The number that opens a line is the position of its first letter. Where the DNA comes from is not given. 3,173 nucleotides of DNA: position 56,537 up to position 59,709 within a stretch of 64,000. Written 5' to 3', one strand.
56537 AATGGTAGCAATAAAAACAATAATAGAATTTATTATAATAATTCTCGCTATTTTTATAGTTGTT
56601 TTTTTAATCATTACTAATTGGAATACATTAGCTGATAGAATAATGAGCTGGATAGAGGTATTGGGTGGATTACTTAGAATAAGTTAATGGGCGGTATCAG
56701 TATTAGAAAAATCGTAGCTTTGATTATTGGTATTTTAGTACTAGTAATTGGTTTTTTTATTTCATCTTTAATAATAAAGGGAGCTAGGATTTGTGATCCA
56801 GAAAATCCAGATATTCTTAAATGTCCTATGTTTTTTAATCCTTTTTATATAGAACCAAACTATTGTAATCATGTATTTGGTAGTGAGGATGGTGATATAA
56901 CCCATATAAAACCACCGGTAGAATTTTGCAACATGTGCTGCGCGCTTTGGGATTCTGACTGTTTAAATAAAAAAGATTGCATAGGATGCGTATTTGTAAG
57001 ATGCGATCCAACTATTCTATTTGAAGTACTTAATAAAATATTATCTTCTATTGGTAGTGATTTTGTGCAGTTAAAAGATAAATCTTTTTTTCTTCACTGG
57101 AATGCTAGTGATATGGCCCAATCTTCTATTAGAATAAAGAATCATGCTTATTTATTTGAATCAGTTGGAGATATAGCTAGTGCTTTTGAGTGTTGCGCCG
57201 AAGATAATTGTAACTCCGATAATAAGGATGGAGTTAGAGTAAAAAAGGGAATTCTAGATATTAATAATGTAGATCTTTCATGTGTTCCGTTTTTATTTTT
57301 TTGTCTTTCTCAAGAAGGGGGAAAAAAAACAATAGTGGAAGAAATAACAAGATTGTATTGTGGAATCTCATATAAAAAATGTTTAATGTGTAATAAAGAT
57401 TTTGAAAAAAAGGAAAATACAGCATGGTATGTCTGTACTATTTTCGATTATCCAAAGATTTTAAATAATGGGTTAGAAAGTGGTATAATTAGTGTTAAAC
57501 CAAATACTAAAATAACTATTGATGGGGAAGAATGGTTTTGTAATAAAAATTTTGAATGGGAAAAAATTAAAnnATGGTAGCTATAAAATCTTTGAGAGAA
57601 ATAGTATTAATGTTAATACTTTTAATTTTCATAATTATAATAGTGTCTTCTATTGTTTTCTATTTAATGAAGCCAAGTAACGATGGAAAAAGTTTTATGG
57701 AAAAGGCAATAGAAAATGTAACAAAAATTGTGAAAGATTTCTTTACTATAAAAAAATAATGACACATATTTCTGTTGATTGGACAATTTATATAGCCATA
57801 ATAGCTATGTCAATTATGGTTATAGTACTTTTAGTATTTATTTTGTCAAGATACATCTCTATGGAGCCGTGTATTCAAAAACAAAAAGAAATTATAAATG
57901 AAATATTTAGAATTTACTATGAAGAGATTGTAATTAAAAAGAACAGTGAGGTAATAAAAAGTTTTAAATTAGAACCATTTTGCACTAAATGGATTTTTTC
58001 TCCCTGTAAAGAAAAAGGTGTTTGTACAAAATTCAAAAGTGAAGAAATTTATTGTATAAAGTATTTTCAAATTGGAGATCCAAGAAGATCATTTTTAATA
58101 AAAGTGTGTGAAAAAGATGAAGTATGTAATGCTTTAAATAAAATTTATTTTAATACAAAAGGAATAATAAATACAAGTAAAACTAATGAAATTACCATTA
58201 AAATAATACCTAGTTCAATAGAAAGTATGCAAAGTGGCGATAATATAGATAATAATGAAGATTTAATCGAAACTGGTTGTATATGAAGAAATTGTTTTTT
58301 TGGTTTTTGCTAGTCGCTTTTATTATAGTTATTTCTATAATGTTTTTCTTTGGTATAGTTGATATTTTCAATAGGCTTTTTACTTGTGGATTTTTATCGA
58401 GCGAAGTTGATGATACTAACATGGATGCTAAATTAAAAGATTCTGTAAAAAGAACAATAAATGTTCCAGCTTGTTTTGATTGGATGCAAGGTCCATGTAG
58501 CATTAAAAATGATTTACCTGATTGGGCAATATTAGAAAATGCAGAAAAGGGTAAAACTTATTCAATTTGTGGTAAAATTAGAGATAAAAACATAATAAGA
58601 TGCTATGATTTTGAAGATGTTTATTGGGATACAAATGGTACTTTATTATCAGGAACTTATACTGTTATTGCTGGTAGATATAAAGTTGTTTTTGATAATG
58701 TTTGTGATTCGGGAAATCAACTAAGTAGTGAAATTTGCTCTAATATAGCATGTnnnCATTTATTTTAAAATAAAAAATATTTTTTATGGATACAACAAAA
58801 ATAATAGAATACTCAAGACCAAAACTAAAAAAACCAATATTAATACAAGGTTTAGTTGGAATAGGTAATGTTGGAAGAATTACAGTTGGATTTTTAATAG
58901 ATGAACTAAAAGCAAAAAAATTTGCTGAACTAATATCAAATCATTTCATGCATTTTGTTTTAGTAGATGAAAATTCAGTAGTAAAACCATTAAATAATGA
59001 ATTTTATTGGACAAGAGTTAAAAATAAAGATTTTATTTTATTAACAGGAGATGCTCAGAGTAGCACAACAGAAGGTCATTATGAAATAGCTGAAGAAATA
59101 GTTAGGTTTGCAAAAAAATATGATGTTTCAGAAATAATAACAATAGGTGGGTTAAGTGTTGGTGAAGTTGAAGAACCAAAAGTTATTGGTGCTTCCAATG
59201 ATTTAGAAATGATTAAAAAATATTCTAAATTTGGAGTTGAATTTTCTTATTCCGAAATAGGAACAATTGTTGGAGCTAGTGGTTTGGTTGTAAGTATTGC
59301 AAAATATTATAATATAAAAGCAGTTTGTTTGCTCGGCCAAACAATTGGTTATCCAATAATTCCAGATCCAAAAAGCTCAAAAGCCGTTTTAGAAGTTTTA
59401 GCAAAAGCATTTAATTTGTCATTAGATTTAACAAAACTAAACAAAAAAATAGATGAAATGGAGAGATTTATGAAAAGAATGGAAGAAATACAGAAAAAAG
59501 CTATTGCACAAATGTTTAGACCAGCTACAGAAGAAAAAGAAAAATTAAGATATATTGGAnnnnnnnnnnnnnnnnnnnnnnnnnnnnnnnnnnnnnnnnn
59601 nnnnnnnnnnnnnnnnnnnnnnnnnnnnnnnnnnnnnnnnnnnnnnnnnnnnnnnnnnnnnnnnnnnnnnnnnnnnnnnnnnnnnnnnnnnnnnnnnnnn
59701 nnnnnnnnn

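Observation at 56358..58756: Six-gene operon of tiny membrane proteins and anchored Cys-rich proteins with very short pilin-like leaders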

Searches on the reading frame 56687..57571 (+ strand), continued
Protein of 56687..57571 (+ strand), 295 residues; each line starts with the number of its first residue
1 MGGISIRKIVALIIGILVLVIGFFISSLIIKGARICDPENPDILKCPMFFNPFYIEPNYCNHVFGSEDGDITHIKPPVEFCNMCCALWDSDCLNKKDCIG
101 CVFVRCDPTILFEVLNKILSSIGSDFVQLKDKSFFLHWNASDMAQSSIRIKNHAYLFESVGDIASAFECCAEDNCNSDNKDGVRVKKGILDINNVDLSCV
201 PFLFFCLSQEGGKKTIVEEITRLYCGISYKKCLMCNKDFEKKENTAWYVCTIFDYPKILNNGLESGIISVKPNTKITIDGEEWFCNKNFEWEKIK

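Call 69: list_cluster_members(proteins=[P0009, P0011, P0004, P0008, P0007])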
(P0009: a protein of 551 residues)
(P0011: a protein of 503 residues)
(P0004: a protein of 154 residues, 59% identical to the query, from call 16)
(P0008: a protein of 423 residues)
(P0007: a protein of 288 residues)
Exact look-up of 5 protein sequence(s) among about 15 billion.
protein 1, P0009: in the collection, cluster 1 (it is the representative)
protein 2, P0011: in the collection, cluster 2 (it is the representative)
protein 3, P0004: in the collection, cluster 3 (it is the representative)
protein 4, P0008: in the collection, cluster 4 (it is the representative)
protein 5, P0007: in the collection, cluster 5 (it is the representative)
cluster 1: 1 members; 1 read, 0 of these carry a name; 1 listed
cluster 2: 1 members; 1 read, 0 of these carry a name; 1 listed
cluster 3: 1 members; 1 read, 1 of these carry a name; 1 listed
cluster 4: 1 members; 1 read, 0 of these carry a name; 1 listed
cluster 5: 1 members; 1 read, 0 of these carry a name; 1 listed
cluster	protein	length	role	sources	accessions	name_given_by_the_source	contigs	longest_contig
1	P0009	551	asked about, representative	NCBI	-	-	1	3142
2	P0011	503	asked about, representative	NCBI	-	-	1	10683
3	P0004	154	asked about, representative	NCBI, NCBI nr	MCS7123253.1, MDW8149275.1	MAG: hypothetical protein RMJ17_01615 [Candidatus Aenigmarchaeota archaeon] | hypothetical protein [Candidatus Aenigmarchaeota archaeon]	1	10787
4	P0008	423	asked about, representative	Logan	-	-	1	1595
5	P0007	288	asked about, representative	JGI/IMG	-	-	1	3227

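Call 71: find_related_loci(query=A3, collection=viral_contigs, flank=5000)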
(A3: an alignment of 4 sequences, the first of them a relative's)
Query A3 (551 aa) in viral_contigs; peptide patterns used: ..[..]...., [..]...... (x = any residue, [..] = any of these).
65 stretches matched a pattern, but none encodes a relative of the query by tblastn (E <= 1e-3).

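Call 72: find_related_loci(query=A1, collection=viral_contigs, flank=5000)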
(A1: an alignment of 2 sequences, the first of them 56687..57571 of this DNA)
Query A1 (295 aa) in viral_contigs; peptide patterns used: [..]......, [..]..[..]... (x = any residue, [..] = any of these).
109 stretches matched a pattern, but none encodes a relative of the query by tblastn (E <= 1e-3).

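Call 75: search_protein_families(library=phrogs, max_evalue=0.01, proteins=[window:56687-57571:+])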
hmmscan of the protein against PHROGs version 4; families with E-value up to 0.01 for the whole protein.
window:56687-57571:+ (295 aa): 0 families

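Call 76: search_protein_families(library=padloc, max_evalue=0.01, proteins=[window:56687-57571:+])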
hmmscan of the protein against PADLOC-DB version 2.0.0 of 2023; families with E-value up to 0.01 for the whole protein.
window:56687-57571:+ (295 aa): 0 families

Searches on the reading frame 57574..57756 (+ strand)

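Call 6: search_protein_families(library=pfam, max_evalue=10, proteins=[window:57574-57756:+])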
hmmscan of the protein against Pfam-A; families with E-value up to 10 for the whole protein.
window:57574-57756:+ (61 aa): 5 families
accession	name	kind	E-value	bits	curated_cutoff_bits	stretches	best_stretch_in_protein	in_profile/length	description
PF09682.15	Phage_holin_6_1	-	0.013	16.3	24.9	1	10-56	7-54/101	Bacteriophage holin of superfamily 6 (Holin_LLH)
PF25667.1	ASFV_P17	-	0.014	15.8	27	1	10-45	40-73/117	African swine fever virus minor capsid protein p17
PF19762.4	DUF6249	-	0.029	14.8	33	1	11-57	2-48/104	Domain of unknown function (DUF6249)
PF05545.16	FixQ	-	0.15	12.4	29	1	11-40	10-36/49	Cbb3-type cytochrome oxidase component FixQ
PF17359.7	DUF5385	-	0.22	11.5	25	1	14-56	6-55/217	Family of unknown function (DUF5385)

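Call 50: search_protein_families(library=ncbifam, max_evalue=0.1, proteins=[window:57574-57756:+])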
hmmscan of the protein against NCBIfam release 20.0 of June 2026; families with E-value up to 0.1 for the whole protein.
window:57574-57756:+ (61 aa): 3 families
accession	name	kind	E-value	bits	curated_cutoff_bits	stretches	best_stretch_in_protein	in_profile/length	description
NF005826.1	PRK07718.1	equivalog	0.0096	15.9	140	1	8-51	5-48/143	flagellar basal body-associated protein FliL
NF006283.1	PRK08455.1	equivalog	0.021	14.5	187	1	10-49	19-59/182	flagellar basal body-associated protein FliL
NF042931.1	SAG1386_EF1546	equivalog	0.043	13.9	80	1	10-40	29-61/158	SAG1386/EF1546 family surface-associated protein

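Call 75: search_protein_families(library=phrogs, max_evalue=0.01, proteins=[window:57574-57756:+])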
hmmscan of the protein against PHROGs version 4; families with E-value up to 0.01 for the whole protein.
window:57574-57756:+ (61 aa): 1 family
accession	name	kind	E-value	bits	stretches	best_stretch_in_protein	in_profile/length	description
phrog_35616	-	unknown function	0.0016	19.6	1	7-57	55-104/106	-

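Call 76: search_protein_families(library=padloc, max_evalue=0.01, proteins=[window:57574-57756:+])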
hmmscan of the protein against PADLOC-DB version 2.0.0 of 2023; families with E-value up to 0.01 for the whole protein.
window:57574-57756:+ (61 aa): 0 families

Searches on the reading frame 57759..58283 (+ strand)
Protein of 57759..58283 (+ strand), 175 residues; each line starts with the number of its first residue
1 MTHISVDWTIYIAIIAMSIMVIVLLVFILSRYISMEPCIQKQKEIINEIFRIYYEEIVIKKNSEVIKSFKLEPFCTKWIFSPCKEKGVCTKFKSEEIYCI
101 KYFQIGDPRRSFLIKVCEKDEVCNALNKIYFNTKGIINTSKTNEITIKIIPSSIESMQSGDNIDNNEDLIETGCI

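Call 6: search_protein_families(library=pfam, max_evalue=10, proteins=[window:57759-58283:+])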
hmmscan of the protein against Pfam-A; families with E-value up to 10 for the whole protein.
window:57759-58283:+ (175 aa): 1 family
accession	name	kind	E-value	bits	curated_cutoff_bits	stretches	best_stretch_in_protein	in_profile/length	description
PF12250.14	AftA_N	-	0.13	11.5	26.7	1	8-92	239-306/429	Arabinofuranosyltransferase N terminal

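Call 17: find_homologous_proteins(query=window:57759-58283:+, max_evalue=0.01)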
Query window:57759-58283:+ (175 aa): 2 proteins with E <= 0.01 among 36 candidates.
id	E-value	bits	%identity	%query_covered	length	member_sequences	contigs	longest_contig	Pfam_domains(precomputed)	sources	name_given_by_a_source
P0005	1.4e-107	375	99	100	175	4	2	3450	-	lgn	-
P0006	7.1e-88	311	79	100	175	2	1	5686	-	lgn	-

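Call 50: search_protein_families(library=ncbifam, max_evalue=0.1, proteins=[window:57759-58283:+])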
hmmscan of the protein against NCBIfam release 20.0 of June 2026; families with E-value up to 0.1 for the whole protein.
window:57759-58283:+ (175 aa): 0 families

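Call 75: search_protein_families(library=phrogs, max_evalue=0.01, proteins=[window:57759-58283:+])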
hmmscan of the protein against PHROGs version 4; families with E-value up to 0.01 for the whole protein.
window:57759-58283:+ (175 aa): 0 families

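Call 76: search_protein_families(library=padloc, max_evalue=0.01, proteins=[window:57759-58283:+])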
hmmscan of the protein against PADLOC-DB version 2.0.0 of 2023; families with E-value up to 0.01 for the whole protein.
window:57759-58283:+ (175 aa): 0 families

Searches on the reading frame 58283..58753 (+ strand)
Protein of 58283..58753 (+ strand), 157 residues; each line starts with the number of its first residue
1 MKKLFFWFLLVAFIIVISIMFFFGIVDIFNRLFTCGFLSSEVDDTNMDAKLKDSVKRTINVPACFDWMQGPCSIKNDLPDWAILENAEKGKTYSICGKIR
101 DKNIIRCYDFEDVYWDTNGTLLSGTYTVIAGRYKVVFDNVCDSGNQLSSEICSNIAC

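Call 6: search_protein_families(library=pfam, max_evalue=10, proteins=[window:58283-58753:+])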
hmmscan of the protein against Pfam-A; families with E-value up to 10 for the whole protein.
window:58283-58753:+ (157 aa): 2 families
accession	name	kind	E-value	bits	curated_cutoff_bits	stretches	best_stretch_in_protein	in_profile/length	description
PF18129.7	SH3_12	-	0.13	12.7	26.2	1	127-154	25-56/69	Xrn1 SH3-like domain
PF13948.11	DUF4215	-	1.7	9.4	27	1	131-157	22-46/47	Domain of unknown function (DUF4215)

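Call 16: find_homologous_proteins(query=window:58283-58753:+, max_evalue=0.01)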
Query window:58283-58753:+ (157 aa): 2 proteins with E <= 0.01 among 29 candidates.
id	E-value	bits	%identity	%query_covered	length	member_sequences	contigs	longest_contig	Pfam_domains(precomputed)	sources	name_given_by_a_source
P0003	1.3e-102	358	100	100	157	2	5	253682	-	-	-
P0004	4.0e-56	207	59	97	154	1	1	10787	-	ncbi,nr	ncbi:MAG: hypothetical protein RMJ17_01615 [Candidatus Aenigmarchaeota archaeon]|nr:hypothetical pro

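Call 18: find_encoding_contigs(protein=P0004, flank=10000)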
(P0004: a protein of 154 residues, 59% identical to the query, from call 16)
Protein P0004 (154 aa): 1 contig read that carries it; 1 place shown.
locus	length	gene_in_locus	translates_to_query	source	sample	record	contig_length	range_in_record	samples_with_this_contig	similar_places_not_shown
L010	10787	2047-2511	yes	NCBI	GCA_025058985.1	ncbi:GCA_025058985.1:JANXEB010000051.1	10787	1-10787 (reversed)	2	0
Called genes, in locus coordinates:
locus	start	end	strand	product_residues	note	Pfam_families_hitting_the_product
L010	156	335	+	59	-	-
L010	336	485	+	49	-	-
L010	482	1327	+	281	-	-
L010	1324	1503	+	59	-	-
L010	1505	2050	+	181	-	-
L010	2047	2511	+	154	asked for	-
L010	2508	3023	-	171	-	PF14512:TM1586_NiRdase, PF00881:Nitroreductase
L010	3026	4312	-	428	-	PF01336:tRNA_anti-codon, PF00152:tRNA-synt_2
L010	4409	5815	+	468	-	PF00303:Thymidylat_synt, PF14251:PterinBD-DUF4346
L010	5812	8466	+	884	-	PF00690:Cation_ATPase_N, PF00122:E1-E2_ATPase, PF00702:Hydrolase, PF13246:Cation_ATPase, PF08282:Hydrolase_3 (faint), PF00689:Cation_ATPase_C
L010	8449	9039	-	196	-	PF01613:Flavin_Reduct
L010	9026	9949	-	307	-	-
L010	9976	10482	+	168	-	PF00149:Metallophos, PF12850:Metallophos_2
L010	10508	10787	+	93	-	PF02589:LUD_dom (weak)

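Call 50: search_protein_families(library=ncbifam, max_evalue=0.1, proteins=[window:58283-58753:+])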
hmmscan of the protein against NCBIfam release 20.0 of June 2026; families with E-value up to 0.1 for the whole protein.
window:58283-58753:+ (157 aa): 0 families

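Call 75: search_protein_families(library=phrogs, max_evalue=0.01, proteins=[window:58283-58753:+])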
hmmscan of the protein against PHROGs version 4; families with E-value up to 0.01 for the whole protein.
window:58283-58753:+ (157 aa): 0 families

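Call 76: search_protein_families(library=padloc, max_evalue=0.01, proteins=[window:58283-58753:+])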
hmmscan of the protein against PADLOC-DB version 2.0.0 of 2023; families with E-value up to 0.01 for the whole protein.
window:58283-58753:+ (157 aa): 1 family
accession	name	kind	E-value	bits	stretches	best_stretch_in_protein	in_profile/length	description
PDLC04415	PDC-M10B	-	0.0011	17.5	1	94-147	36-89/117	-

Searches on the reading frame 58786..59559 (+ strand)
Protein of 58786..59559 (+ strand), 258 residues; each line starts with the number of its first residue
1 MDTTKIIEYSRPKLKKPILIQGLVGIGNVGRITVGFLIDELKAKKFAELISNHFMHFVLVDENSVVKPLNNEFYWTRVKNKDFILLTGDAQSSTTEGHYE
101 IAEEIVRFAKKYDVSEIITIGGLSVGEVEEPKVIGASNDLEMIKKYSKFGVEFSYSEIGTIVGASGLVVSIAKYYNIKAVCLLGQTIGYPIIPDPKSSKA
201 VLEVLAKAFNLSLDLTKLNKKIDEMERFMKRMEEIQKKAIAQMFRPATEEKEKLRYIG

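Call 13: find_related_loci(query=window:58786-59559:+, collection=genome_contigs, flank=10000)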
Query window:58786-59559:+ (258 aa) in genome_contigs; peptide patterns used: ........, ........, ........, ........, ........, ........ (x = any residue, [..] = any of these).
171 stretches matched a pattern; 2 encode a relative of the query (tblastn E <= 1e-3); 2 distinct loci.
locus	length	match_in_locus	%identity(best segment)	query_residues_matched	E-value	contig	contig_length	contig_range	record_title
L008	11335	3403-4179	84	1-258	7e-150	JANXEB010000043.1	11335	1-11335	MAG: Candidatus Aenigmatarchaeota archaeon isolate SKYB42 k141_363092, whole genome shotgun sequence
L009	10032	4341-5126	57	3-258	5e-90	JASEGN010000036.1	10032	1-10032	MAG: Candidatus Aenigmatarchaeota archaeon isolate Yes49-35 NODE_36_length_10032_cov_5.236845, whole genome shotgun sequ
